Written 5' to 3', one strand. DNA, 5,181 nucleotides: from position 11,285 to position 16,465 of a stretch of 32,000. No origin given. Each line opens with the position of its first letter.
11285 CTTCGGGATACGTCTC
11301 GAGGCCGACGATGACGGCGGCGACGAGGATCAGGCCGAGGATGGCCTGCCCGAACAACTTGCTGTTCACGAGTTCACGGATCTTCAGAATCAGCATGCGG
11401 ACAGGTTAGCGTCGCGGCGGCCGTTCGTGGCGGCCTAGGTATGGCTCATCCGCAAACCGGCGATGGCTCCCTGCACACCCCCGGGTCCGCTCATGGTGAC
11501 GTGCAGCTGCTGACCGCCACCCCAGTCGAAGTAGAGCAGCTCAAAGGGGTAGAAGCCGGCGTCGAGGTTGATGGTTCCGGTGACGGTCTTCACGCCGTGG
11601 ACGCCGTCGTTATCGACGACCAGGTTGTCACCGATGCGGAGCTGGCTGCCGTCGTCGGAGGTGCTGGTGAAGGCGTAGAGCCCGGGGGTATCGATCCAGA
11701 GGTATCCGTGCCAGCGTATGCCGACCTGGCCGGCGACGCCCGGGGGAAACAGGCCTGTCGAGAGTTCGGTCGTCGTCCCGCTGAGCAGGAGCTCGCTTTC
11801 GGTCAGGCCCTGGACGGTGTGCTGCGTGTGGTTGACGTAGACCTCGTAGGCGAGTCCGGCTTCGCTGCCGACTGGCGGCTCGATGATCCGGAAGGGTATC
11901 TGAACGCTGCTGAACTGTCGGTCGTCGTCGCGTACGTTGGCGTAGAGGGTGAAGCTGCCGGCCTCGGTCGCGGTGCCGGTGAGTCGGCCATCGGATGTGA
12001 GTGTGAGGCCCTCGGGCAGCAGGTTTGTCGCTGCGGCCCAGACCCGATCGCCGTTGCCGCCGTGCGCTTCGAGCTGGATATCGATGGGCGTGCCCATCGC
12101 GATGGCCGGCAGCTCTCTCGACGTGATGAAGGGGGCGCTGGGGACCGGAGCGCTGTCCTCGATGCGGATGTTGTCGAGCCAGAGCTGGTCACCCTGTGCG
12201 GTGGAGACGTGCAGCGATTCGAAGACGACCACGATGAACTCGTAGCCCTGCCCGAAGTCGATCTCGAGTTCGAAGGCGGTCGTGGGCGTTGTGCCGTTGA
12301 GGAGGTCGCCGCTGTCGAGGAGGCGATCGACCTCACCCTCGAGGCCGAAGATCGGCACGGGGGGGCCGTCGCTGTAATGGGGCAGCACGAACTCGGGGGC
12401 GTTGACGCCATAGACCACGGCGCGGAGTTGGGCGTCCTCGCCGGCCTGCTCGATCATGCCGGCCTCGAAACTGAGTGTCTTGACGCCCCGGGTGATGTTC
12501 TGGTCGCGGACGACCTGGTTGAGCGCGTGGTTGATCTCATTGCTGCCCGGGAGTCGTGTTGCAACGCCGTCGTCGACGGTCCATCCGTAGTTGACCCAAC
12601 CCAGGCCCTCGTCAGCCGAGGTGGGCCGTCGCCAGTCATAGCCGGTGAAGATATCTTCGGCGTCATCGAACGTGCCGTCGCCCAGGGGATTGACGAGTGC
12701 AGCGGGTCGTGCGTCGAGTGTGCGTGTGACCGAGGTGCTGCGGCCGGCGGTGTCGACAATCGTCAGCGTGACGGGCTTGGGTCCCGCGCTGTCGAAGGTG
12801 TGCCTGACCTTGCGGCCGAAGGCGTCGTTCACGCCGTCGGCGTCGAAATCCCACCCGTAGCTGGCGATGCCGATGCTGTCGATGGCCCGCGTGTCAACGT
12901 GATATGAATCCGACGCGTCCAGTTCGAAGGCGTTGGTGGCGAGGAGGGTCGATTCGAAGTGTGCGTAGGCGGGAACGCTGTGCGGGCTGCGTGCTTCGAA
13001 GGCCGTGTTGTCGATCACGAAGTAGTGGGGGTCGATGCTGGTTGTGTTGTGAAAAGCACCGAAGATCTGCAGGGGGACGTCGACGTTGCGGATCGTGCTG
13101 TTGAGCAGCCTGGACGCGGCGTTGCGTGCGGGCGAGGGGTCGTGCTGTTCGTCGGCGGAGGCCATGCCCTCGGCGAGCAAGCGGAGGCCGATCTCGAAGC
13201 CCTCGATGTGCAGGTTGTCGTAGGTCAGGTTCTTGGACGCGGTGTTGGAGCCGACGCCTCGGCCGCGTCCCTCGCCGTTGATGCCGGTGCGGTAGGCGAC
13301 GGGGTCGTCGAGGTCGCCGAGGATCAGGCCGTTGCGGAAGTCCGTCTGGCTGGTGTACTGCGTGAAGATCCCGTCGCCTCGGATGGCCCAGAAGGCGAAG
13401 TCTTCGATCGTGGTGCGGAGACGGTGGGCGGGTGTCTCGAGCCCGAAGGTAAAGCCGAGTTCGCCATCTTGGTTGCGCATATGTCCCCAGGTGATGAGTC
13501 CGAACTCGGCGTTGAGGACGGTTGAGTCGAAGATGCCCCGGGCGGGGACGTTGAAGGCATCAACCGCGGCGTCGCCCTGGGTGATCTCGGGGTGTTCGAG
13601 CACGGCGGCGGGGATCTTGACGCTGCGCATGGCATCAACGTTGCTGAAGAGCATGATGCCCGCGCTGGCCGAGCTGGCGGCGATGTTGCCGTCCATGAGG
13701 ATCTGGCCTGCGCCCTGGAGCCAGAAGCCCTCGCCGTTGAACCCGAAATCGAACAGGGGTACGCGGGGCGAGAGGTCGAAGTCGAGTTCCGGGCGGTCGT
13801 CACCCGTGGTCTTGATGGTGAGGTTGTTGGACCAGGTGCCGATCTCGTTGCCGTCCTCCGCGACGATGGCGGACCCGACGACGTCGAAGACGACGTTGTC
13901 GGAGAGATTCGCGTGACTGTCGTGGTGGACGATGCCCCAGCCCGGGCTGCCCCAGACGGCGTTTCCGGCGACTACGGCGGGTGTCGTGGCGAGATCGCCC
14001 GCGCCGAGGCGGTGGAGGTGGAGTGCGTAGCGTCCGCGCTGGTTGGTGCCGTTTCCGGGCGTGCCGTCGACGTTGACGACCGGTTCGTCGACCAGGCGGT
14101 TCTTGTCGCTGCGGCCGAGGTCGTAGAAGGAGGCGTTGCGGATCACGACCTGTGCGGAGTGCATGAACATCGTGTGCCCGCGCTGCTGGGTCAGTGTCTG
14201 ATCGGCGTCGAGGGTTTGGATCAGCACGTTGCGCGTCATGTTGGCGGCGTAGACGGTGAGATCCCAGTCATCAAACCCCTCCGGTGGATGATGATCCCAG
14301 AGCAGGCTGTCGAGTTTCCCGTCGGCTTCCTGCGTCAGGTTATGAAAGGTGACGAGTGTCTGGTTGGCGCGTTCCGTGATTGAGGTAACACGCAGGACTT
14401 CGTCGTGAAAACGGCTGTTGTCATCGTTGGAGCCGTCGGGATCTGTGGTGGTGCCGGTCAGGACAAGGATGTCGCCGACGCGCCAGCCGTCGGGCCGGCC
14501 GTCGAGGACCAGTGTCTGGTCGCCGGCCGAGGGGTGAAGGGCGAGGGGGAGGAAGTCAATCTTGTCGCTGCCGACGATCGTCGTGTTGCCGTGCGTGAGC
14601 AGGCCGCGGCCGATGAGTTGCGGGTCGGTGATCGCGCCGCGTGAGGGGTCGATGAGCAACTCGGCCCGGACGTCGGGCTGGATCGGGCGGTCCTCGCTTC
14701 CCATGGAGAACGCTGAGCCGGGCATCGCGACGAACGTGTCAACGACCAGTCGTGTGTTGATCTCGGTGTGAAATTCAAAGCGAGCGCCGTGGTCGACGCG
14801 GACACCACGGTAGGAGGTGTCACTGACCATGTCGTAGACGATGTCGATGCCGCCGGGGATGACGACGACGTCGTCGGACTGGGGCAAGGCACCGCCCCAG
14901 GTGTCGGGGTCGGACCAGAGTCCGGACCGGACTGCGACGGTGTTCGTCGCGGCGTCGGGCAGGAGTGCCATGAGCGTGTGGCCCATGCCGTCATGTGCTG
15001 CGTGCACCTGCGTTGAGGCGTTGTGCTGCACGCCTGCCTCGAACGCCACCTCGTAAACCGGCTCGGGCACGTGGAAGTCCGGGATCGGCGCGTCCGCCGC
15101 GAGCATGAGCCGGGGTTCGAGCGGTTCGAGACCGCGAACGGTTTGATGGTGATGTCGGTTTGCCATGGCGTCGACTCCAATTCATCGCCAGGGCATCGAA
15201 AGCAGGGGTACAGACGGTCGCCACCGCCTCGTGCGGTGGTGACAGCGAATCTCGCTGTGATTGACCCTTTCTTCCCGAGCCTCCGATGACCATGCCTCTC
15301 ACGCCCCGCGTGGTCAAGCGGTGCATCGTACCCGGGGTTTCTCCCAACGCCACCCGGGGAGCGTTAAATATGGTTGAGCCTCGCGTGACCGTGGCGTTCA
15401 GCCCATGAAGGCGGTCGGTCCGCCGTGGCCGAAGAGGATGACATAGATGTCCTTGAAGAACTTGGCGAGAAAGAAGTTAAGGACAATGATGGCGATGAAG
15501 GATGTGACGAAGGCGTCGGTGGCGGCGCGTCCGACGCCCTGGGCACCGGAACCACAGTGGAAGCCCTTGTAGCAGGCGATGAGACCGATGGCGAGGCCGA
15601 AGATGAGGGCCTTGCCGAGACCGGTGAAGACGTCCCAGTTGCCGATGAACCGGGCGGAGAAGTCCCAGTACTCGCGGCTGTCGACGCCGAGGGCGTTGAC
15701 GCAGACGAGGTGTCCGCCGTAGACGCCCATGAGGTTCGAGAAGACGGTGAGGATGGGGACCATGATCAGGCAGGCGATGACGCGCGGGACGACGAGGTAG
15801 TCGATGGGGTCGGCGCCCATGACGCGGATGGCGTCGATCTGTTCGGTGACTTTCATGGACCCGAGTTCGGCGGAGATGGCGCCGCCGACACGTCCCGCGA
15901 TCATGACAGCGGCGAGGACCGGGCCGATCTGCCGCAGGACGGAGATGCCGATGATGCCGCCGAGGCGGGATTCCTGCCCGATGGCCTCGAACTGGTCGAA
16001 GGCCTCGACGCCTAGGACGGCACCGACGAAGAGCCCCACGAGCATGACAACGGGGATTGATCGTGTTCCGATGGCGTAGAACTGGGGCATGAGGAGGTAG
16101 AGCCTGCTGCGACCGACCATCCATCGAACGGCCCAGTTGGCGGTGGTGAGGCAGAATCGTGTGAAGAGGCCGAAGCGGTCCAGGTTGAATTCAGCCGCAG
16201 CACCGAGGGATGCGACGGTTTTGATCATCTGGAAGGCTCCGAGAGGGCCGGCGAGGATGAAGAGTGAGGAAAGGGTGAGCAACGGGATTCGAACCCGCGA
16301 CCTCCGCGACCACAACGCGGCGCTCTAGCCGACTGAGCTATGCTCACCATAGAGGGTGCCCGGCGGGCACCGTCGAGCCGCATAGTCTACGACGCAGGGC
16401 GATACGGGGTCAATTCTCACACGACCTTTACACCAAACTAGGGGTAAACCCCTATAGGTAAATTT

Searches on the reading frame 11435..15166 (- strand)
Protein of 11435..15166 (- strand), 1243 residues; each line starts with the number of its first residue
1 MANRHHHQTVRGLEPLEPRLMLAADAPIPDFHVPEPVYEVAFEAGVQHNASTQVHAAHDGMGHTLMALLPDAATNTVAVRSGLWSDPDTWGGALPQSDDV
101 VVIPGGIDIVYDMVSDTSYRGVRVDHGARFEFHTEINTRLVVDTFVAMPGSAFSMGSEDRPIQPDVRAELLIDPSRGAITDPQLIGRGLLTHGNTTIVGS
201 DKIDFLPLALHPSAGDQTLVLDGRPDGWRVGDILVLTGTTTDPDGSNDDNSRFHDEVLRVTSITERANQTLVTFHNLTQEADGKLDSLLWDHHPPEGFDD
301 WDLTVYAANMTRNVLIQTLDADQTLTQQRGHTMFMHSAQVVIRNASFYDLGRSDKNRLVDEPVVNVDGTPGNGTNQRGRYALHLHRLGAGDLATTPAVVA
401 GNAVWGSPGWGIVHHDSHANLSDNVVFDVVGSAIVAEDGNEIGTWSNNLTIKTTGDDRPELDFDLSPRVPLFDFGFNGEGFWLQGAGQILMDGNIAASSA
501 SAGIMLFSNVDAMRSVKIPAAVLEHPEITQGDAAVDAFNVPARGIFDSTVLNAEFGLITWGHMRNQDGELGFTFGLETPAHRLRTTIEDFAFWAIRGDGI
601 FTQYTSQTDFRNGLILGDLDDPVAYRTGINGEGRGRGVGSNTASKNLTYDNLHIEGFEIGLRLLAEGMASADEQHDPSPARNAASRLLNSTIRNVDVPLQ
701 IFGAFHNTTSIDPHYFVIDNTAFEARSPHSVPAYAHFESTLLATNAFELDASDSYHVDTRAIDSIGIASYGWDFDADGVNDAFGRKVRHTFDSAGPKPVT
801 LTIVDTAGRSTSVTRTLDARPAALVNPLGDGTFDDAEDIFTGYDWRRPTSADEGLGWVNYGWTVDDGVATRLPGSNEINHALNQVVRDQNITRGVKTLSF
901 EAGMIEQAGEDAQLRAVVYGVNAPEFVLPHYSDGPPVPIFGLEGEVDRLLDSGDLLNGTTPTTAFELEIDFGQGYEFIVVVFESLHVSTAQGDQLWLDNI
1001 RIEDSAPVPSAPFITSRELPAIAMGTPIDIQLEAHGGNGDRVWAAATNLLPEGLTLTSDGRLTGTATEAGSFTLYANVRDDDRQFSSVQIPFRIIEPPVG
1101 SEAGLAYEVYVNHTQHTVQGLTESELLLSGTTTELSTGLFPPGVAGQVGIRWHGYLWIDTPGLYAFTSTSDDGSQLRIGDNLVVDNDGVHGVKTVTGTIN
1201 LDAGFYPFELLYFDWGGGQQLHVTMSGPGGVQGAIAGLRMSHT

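Call 3: search_protein_families(library=pfam, proteins=[window:11435-15166:-])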
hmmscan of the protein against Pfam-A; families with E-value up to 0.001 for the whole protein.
window:11435-15166:- (1243 aa): 7 families
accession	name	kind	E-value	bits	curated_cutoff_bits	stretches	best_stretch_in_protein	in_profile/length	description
PF07691.17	PA14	-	4.5e-12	46.4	24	1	1143-1226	41-132/147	PA14 domain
PF24606.1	CEMIP_beta-hel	-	3.6e-10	40.4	27.3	1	373-506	26-172/212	CEMIP beta-helix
PF18911.6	PKD_4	-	5.7e-09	36.4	27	1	754-816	19-80/85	PKD domain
PF10162.14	G8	-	1e-07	32.3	22.9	1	89-172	1-83/124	G8 domain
PF00801.26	PKD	-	4.5e-05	23.8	23.5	1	764-815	26-77/80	PKD domain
PF05345.18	He_PIG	-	7.7e-05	23.5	24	1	1018-1078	9-79/96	Putative Ig domain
PF13229.12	Beta_helix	-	0.00068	19.7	25.9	0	325-449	41-133/158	Right handed beta helix region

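Call 4: search_protein_families(library=ncbifam, proteins=[window:11435-15166:-])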
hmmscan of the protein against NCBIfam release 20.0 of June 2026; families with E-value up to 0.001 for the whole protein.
window:11435-15166:- (1243 aa): 1 family
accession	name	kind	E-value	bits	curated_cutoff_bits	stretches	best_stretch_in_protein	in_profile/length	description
NF012209.1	LEPR-8K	domain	0.00091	18.8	17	0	13-26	3-16/24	LEPR-XLL domain-containing protein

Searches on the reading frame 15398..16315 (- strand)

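Call 19: search_protein_families(library=pfam, proteins=[window:15398-16315:-])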
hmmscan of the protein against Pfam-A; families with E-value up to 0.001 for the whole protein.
window:15398-16315:- (305 aa): 1 family
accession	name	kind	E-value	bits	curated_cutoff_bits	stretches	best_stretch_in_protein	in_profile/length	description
PF02405.21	MlaE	-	2.6e-77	259.6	22.5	1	76-284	2-210/212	Permease MlaE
